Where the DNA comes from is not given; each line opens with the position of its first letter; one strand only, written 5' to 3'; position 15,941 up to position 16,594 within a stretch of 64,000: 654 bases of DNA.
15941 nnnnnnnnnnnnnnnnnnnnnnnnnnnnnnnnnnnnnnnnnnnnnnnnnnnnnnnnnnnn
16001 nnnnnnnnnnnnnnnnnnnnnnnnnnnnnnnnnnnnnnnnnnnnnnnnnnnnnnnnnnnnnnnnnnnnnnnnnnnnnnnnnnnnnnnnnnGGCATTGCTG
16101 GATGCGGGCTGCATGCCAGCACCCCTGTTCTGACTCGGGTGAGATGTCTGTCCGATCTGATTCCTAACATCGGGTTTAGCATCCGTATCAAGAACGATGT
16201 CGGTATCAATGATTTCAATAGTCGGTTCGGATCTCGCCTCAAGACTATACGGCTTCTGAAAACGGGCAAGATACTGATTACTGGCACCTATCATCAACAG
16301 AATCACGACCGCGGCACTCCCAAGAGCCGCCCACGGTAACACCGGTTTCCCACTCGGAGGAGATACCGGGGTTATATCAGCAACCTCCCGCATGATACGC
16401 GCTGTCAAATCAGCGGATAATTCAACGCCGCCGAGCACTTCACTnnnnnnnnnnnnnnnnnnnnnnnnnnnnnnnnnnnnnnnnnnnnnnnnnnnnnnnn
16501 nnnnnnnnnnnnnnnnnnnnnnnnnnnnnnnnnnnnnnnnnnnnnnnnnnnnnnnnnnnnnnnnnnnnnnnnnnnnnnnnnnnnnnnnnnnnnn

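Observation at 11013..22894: Recent tandem duplication of the [BNR lipoprotein + propeller protein] unit with loss of the sigma domain in the second copy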

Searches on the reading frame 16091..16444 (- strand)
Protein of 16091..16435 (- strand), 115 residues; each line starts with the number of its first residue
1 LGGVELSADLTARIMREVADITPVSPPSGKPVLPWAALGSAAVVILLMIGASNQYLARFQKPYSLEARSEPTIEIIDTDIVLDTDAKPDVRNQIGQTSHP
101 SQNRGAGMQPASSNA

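Call 52: find_homologous_proteins(query=window:16091-16435:-, max_evalue=0.001)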
Query seq(115 aa) (115 aa): 7 proteins with E <= 0.001 among 12 candidates.
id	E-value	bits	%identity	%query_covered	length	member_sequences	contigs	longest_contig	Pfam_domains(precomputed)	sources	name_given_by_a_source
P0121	1.7e-39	152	68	95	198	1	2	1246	PF04545.23,PF08281.19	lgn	-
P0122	4.9e-31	125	61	81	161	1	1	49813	-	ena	-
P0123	6.3e-31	125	60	83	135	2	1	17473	-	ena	-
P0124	1.1e-29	121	68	69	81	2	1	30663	-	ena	-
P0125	1.0e-26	111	58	80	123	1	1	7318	-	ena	-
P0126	2.1e-19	88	61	61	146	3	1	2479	-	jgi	jgi:hypothetical protein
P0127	9.1e-17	79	61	56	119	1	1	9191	-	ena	-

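Call 57: search_protein_representatives(protein=window:16100-16444:-)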
Query: 115 residues. Proteins with E-value up to 0.001 (for the whole library): 245; up to 1e-10: 194; up to 1e-30: 20. The best 150 are listed.
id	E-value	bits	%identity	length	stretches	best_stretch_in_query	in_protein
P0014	3.8e-43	162.5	71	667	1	1-112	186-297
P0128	4.9e-38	146.0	64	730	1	2-112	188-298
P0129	5.5e-36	139.4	61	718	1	2-113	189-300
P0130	7.9e-36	138.9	60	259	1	1-105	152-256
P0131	1.7e-34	134.6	58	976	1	1-113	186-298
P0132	1.8e-34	134.5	55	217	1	2-112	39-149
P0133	5.6e-34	133.0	54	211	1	2-113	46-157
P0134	5.7e-34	133.0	59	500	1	2-112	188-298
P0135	2.0e-33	131.2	55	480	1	2-113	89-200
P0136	2.0e-33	131.2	54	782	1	2-113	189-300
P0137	2.9e-33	130.7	55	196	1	2-113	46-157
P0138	4.4e-33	130.1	57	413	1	2-113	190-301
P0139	6.0e-33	129.7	59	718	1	2-113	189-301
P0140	8.3e-33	129.2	62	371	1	18-112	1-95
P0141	2.3e-32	127.8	56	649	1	2-112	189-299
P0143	8.6e-32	126.0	55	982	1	2-110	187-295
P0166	2.2e-26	108.6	53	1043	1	4-113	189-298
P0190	1.6e-23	99.3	43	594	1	4-111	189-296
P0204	7.4e-22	94.0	45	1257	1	3-111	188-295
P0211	1.6e-21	92.9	46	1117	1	2-110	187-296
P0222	5.7e-21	91.2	42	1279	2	2-107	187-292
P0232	2.4e-19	86.0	41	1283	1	4-112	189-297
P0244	2.2e-18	82.9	46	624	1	2-112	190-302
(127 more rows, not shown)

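Call 60: search_protein_families(library=pfam, alignment_id=A3, max_evalue=0.00001)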
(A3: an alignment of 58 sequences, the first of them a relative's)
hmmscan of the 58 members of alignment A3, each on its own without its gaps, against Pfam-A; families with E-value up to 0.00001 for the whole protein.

A. member 1, P0128 (730 aa): 4 families
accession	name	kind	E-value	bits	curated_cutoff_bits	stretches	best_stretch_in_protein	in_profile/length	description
PF08281.18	Sigma70_r4_2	-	2.2e-16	59.7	25.7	1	126-178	2-54/54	Sigma-70, region 4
PF04542.20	Sigma70_r2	-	6.5e-15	55.1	24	1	23-89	1-69/71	Sigma-70 region 2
PF04545.22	Sigma70_r4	-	1.2e-12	47.6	24.1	1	131-179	1-49/50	Sigma-70, region 4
PF07638.17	Sigma70_ECF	-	1.9e-08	34.9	21.1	1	7-180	6-181/185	ECF sigma factor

B. families by the number of members that match (of 58 scanned): 128 families (the first 25 are shown)
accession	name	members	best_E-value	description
PF08281.18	Sigma70_r4_2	57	5.8e-19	Sigma-70, region 4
PF04545.22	Sigma70_r4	57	1e-14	Sigma-70, region 4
PF04542.20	Sigma70_r2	55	1.8e-15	Sigma-70 region 2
PF07638.17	Sigma70_ECF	41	2.7e-12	ECF sigma factor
PF15902.12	Sortilin-Vps10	19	2.9e-18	Sortilin, neurotensin receptor 3,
PF19755.4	DUF6242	19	1.2e-12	Domain of unknown function (DUF6242)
PF25174.1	Beta-prop_THOC3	17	3.5e-144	THOC3 beta-propeller domain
PF25173.1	Beta-prop_WDR3_1st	17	5.5e-138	WDR3 first beta-propeller domain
PF00400.38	WD40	17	4.3e-135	WD domain, G-beta repeat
PF24807.1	WD40_CDC20-Fz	17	4e-116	CDC20/Fizzy WD40 domain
PF24814.1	WD40_Prp19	17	4.6e-114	Prp19 WD40 domain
PF24817.1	WD40_WDHD1_1st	17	6.2e-101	WDHD1 first WD40 domain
PF25175.1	Beta-prop_WDR5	17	7.4e-100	WDR5 beta-propeller domain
PF23414.1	Beta-prop_EML_2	17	1e-92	Echinoderm microtubule-associated protein second beta-propeller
PF25391.1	WD40_Gbeta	17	5.7e-86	G protein beta WD-40 repeat protein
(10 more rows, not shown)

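Call 64: list_cluster_members(proteins=[P0131, P0143, P0166, P0204, P0222, P0136, P0190, P0244, P0211, P0232])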
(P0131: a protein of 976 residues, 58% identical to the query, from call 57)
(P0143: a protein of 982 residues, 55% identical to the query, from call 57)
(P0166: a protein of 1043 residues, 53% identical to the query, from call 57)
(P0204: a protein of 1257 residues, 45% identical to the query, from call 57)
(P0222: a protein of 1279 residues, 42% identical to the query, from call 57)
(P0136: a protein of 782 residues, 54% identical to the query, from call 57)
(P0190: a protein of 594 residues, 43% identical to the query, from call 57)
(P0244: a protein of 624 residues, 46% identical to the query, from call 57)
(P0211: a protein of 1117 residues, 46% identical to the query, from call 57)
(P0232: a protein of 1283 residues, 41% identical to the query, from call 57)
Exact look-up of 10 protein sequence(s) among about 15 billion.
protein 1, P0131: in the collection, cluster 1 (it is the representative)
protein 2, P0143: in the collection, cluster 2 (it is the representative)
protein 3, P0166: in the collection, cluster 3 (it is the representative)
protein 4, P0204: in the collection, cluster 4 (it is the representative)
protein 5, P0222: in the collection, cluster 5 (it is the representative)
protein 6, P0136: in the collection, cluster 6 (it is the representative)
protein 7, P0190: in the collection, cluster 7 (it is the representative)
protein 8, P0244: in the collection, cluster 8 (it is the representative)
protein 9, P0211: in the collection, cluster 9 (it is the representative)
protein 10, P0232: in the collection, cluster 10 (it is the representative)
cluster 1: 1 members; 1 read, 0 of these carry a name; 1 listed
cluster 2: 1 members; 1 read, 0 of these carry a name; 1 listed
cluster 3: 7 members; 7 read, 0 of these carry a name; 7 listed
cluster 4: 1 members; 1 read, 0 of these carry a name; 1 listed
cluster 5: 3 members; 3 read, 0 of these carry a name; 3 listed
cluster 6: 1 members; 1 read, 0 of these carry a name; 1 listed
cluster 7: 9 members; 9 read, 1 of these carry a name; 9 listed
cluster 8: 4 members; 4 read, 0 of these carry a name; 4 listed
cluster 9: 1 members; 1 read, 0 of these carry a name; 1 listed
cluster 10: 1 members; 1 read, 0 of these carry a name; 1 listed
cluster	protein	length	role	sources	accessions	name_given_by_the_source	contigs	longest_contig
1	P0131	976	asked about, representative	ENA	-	-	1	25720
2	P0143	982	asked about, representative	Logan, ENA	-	-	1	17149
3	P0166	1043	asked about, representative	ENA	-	-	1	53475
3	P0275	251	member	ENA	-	-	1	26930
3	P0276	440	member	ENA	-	-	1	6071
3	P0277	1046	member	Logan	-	-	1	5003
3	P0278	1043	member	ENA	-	-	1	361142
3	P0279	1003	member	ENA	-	-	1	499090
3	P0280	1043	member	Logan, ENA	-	-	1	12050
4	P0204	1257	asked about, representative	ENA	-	-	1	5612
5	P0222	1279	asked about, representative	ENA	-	-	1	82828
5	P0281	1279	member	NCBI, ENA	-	-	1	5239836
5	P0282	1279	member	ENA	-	-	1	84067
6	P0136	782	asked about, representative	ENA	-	-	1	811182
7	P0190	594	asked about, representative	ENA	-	-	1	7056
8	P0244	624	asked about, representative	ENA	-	-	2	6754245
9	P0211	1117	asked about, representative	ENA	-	-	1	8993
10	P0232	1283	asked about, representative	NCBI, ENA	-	-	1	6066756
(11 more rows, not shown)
